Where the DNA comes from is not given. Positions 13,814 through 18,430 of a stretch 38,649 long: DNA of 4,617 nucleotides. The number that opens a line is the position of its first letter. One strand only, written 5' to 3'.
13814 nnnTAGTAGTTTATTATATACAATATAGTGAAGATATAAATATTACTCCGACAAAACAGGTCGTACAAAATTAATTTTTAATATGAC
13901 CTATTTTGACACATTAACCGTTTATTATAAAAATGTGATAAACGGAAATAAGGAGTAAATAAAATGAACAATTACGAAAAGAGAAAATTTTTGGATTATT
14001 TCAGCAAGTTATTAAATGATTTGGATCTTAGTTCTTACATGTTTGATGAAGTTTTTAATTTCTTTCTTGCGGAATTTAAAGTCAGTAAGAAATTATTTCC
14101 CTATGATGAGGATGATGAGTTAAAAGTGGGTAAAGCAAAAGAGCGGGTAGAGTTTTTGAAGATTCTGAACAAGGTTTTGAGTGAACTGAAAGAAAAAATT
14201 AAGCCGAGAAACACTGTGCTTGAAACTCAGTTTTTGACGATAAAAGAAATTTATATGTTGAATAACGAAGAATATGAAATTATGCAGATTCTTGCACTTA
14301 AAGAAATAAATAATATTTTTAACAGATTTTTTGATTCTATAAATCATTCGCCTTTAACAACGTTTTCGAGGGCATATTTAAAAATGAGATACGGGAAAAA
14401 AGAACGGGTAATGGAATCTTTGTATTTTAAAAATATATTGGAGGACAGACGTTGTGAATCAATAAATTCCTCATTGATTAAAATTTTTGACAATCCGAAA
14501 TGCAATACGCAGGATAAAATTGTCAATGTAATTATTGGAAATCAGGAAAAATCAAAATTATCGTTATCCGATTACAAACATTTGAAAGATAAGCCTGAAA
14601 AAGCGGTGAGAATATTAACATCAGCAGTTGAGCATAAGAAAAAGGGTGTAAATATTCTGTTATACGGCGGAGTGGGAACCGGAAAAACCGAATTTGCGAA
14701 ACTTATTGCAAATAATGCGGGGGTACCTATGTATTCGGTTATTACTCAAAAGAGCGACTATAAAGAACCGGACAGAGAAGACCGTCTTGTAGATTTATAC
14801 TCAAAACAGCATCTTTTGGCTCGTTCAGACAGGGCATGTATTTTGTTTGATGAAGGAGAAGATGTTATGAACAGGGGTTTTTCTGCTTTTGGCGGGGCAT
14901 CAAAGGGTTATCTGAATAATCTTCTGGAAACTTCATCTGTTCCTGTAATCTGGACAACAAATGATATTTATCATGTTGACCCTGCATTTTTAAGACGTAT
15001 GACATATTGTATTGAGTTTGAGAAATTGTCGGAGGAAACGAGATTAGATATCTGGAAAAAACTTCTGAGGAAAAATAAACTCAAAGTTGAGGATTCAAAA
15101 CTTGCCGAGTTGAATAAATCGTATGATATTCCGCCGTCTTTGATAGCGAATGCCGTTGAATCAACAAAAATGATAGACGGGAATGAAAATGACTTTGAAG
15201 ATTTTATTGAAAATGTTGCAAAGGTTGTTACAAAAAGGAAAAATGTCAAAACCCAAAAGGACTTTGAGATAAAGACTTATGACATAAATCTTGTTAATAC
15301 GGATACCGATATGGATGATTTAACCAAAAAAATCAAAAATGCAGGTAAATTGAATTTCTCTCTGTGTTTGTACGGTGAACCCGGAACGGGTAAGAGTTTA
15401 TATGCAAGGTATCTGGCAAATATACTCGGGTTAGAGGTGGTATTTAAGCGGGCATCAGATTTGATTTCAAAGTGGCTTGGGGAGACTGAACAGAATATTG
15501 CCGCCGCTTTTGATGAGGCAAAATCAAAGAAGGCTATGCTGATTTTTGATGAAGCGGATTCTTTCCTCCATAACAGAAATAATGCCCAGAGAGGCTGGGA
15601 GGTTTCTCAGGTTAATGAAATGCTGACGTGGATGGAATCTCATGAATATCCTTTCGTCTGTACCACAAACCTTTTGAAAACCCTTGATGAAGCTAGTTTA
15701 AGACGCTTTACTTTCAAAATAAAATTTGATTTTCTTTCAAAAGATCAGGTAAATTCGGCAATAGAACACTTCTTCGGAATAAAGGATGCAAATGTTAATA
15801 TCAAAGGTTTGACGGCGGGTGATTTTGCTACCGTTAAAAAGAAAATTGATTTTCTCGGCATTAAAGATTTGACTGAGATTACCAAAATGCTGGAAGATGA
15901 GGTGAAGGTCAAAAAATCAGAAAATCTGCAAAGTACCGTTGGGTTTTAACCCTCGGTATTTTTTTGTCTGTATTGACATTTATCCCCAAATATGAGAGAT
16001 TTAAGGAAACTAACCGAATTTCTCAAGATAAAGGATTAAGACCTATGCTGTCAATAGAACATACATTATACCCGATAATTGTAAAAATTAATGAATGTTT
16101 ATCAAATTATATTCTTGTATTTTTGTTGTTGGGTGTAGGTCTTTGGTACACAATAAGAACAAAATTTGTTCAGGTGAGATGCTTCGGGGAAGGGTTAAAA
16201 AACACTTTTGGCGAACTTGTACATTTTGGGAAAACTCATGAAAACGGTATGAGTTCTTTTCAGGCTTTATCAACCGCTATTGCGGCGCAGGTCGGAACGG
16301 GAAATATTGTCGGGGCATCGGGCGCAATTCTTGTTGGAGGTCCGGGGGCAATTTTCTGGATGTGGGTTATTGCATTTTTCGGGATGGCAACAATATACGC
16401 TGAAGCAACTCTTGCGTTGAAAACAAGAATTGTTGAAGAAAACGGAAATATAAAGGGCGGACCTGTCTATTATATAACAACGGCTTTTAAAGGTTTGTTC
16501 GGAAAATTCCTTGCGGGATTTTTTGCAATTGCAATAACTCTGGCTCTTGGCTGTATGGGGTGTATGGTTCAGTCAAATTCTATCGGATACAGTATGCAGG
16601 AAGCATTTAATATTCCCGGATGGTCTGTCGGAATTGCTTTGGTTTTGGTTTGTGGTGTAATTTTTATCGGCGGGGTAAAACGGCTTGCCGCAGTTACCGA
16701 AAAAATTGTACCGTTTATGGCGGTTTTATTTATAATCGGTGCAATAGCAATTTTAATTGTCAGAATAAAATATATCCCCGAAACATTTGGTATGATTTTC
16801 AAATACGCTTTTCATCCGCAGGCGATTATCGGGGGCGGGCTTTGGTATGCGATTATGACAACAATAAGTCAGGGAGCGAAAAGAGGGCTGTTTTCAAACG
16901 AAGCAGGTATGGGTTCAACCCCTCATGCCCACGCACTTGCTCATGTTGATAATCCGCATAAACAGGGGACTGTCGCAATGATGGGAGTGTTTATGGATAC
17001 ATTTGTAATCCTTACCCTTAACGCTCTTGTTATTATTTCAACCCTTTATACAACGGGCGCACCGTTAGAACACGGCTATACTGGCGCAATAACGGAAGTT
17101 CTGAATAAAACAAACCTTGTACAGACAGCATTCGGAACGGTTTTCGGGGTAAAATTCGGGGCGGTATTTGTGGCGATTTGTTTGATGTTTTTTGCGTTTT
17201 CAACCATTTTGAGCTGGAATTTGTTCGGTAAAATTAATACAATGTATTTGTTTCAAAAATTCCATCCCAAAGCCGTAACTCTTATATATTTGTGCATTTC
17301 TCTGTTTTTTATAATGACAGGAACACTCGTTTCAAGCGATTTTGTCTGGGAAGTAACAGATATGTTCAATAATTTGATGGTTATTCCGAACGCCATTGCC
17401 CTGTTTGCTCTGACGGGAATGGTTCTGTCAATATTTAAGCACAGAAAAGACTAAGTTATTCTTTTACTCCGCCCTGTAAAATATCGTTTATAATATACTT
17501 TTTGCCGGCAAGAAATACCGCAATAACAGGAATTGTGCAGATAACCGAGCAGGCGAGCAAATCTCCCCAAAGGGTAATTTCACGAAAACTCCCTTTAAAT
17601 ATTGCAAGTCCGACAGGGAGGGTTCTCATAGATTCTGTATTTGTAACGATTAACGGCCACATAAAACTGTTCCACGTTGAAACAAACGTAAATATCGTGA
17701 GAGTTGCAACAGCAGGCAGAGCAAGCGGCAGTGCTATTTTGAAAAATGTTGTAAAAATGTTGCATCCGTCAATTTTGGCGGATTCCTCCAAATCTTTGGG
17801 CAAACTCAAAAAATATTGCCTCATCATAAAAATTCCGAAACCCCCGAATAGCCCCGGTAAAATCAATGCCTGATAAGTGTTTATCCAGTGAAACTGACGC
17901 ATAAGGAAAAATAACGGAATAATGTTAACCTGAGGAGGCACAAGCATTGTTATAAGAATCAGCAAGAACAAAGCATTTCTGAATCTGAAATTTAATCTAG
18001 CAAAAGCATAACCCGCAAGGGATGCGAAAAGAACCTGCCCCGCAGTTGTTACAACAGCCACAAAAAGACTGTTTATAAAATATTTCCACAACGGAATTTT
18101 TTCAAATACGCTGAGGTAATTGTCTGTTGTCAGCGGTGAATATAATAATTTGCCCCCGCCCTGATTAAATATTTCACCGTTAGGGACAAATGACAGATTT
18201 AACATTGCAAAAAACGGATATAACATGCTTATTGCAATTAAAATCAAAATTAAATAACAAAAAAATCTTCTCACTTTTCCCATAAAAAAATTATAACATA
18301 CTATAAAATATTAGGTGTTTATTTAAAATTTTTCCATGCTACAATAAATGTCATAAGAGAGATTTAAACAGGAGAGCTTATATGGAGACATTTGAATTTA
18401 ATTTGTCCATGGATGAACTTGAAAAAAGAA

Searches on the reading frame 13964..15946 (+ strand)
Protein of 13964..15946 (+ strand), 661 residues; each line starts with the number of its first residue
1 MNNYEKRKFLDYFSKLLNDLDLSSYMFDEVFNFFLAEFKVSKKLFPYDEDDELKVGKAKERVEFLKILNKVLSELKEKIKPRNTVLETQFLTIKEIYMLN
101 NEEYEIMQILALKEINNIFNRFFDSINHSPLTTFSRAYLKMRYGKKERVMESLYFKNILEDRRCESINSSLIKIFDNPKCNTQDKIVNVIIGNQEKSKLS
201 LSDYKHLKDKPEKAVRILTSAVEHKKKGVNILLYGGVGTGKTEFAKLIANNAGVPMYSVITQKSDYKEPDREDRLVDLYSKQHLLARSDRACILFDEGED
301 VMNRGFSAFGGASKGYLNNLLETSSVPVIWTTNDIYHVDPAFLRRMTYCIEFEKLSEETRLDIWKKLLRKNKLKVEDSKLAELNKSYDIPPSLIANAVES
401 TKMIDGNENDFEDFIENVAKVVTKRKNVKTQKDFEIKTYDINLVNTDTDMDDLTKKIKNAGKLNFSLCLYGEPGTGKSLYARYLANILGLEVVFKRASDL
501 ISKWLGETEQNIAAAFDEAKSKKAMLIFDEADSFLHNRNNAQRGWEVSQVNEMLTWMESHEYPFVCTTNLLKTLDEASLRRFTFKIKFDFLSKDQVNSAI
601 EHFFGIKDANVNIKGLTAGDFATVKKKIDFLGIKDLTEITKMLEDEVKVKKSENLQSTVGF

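Call 8: search_protein_families(library=pfam, proteins=[window:13964-15946:+], max_evalue=0.001)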
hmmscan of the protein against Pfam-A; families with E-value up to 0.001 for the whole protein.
window:13964-15946:+ (661 aa): 18 families
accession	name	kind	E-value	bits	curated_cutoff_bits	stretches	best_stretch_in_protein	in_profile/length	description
PF00004.35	AAA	-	2.2e-39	135.3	21.2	2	467-589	1-130/131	ATPase family associated with various cellular activities (AAA)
PF14532.12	Sigma54_activ_2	-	6.7e-09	36.6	25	1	450-536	7-83/138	Sigma-54 interaction domain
PF02367.23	TsaE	-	9.4e-08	32.5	26.6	0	218-254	11-47/128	Threonylcarbamoyl adenosine biosynthesis protein TsaE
PF13401.12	AAA_22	-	1.2e-07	32.5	27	0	467-493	8-37/130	AAA domain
PF00910.28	RNA_helicase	-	1.9e-07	31.9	21.5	0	467-502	1-36/105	RNA helicase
PF00158.32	Sigma54_activat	-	4.9e-07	30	20.2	0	444-486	2-44/168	Sigma-54 interaction domain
PF07728.20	AAA_5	-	9.9e-07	29.3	22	0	467-504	2-46/139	AAA domain (dynein-related subfamily)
PF13238.12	AAA_18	-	6.2e-06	27.1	29.4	0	468-533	2-68/128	AAA domain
PF13521.12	AAA_28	-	1e-05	26.3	27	0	468-526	3-61/164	AAA domain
PF13191.12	AAA_16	-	1.7e-05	25.8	32.6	0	466-495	26-58/167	AAA ATPase domain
PF01695.23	IstB_IS21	-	2.3e-05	24.5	24.1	0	199-252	64-116/238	IstB-like ATP binding protein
PF05496.18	RuvB_N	-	6.1e-05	23.3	27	0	211-257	15-62/159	Holliday junction DNA helicase RuvB P-loop domain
PF13479.12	AAA_24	-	8.2e-05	23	27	0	466-490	4-28/195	AAA domain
PF20720.3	nSTAND3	-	0.00017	21.8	27.2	0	465-490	18-43/155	Novel STAND NTPase 3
PF05673.19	DUF815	-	0.00027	20.6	23.8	0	210-253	35-78/249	Protein of unknown function (DUF815)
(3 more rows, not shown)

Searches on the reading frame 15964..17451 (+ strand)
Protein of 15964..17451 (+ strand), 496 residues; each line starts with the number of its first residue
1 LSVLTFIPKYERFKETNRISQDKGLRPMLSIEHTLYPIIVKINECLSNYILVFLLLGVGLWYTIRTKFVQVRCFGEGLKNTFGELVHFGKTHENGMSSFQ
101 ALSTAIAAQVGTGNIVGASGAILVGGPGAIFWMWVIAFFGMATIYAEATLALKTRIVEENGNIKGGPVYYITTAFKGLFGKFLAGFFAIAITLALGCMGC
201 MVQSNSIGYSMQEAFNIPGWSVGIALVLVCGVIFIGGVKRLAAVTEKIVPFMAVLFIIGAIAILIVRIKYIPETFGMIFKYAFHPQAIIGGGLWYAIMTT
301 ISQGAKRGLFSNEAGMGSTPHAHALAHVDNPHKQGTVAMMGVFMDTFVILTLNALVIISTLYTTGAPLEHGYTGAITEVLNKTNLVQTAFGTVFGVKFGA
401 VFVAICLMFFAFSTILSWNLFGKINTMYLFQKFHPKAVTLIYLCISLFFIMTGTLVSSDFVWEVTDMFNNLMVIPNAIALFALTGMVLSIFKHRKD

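Call 8: search_protein_families(library=pfam, proteins=[window:15964-17451:+], max_evalue=0.001)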
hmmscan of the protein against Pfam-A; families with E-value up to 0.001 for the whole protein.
window:15964-17451:+ (496 aa): 1 family
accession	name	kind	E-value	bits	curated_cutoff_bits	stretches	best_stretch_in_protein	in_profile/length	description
PF01235.23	Na_Ala_symp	-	2.4e-118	396.3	24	1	90-492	7-377/392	Sodium:alanine symporter family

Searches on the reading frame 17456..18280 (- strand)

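Call 17: search_protein_families(library=pfam, proteins=[window:17456-18280:-], max_evalue=0.00001)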
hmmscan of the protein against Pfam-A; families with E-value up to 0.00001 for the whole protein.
window:17456-18280:- (274 aa): 1 family
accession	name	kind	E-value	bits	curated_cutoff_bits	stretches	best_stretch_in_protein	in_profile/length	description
PF00528.27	BPD_transp_1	-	1.4e-22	80.7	26.4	1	86-257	5-172/184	Binding-protein-dependent transport system inner membrane component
